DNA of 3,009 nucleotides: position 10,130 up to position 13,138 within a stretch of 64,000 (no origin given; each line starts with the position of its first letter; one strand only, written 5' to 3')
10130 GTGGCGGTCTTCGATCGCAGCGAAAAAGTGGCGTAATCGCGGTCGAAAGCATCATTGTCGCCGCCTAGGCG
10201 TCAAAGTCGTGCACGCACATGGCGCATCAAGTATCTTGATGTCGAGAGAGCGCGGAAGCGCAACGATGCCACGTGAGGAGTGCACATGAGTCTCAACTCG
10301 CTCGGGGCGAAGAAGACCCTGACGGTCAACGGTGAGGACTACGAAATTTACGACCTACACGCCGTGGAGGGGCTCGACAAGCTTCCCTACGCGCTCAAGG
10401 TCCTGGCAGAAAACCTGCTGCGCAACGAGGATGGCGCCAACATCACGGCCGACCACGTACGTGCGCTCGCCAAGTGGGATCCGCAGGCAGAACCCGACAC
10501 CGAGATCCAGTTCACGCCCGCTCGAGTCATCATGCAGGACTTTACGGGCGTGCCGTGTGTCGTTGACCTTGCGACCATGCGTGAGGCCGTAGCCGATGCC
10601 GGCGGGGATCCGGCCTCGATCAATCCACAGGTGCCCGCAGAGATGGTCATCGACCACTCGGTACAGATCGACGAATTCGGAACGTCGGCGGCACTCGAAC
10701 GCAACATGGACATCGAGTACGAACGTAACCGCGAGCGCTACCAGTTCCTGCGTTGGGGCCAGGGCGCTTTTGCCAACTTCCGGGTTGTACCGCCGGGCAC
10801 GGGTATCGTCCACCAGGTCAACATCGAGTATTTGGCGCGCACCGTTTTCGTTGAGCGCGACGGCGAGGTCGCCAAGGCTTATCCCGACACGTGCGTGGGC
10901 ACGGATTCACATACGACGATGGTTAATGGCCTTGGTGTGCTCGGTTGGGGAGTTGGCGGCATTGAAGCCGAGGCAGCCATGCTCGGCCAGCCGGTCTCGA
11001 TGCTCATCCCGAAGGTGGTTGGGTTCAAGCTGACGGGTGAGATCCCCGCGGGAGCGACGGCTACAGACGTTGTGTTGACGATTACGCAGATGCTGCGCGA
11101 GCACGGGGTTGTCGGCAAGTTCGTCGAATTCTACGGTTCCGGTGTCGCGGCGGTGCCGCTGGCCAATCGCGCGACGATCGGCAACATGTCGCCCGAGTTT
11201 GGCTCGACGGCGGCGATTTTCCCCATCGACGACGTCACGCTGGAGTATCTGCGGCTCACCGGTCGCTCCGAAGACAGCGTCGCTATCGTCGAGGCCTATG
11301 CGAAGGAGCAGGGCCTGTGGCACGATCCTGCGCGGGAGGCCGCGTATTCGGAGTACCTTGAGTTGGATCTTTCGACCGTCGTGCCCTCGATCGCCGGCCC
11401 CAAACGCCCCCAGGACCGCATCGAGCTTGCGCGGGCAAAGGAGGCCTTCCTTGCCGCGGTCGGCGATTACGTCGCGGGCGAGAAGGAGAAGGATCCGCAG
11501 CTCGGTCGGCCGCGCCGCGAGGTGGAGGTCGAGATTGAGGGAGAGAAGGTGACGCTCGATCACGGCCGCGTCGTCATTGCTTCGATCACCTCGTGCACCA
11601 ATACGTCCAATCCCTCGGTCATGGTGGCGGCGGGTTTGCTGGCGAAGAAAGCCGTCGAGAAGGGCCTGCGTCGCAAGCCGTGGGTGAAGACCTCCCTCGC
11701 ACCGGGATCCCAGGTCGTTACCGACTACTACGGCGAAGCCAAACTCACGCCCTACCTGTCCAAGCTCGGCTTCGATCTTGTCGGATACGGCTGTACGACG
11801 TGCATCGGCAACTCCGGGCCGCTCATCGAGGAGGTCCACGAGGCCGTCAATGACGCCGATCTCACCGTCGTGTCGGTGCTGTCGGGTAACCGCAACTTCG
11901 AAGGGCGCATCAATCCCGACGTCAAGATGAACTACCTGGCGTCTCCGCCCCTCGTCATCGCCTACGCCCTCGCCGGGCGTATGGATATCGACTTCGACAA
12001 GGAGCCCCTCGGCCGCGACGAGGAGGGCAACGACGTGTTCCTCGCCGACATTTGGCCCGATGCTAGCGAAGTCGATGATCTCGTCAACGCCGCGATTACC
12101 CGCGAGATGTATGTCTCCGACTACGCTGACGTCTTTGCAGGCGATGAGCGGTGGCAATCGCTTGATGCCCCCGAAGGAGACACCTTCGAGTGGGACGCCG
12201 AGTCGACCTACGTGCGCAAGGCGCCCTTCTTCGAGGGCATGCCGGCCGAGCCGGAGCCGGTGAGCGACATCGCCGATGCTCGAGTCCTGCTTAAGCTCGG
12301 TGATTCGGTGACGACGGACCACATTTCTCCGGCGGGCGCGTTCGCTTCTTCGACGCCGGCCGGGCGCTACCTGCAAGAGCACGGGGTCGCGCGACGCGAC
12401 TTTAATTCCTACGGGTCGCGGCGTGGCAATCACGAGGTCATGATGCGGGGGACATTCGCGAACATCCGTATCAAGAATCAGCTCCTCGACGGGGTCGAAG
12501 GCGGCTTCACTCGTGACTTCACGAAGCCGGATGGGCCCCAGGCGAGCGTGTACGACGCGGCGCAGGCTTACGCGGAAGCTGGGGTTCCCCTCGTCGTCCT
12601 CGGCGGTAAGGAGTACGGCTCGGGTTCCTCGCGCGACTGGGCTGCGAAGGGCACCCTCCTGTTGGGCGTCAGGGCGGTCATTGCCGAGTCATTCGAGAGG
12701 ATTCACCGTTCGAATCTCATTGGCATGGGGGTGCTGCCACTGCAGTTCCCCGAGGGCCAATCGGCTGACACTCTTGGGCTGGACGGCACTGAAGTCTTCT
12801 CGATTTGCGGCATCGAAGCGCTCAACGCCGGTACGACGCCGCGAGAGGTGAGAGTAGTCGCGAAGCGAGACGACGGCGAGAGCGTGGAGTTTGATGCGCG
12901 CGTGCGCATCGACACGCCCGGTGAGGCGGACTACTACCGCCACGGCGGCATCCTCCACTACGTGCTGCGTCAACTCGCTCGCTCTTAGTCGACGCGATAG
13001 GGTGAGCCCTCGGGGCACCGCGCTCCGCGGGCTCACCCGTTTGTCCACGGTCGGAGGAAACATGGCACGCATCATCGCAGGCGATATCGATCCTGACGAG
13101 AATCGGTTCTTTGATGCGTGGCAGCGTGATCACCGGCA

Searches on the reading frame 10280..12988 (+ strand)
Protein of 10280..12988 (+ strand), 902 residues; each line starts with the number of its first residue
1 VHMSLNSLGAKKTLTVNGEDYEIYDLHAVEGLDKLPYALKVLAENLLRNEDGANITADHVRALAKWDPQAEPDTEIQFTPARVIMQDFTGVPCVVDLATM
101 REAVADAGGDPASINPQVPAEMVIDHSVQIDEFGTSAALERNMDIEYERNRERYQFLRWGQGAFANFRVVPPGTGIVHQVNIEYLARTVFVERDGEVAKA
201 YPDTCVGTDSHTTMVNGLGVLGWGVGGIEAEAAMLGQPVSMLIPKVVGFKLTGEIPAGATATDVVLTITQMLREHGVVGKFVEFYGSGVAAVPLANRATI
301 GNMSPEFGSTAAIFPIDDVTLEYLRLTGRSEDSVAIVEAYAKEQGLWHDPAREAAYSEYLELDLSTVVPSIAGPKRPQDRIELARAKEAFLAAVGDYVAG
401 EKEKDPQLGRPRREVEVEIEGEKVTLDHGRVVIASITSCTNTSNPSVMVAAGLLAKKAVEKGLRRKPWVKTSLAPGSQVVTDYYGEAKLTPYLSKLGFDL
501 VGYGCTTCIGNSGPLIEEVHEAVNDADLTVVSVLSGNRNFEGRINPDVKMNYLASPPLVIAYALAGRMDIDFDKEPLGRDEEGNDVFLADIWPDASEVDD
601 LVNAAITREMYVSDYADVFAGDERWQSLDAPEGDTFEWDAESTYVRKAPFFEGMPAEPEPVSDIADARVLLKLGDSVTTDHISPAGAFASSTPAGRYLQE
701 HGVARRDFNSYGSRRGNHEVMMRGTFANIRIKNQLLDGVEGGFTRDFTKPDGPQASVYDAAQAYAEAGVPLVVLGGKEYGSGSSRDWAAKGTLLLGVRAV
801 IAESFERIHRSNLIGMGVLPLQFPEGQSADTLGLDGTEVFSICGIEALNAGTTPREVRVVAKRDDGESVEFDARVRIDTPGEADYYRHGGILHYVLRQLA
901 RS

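Call 36: search_protein_families(library=pfam, proteins=[window:10280-12988:+], max_evalue=0.001)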
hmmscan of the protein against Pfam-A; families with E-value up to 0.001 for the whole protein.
window:10280-12988:+ (902 aa): 2 families
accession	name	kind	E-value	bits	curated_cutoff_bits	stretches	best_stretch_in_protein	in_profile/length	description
PF00330.25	Aconitase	-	2.7e-165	551.3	28.7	1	71-566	11-463/463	Aconitase family (aconitate hydratase)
PF00694.25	Aconitase_C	-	3.1e-44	150.9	22.8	1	696-825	3-130/131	Aconitase C-terminal domain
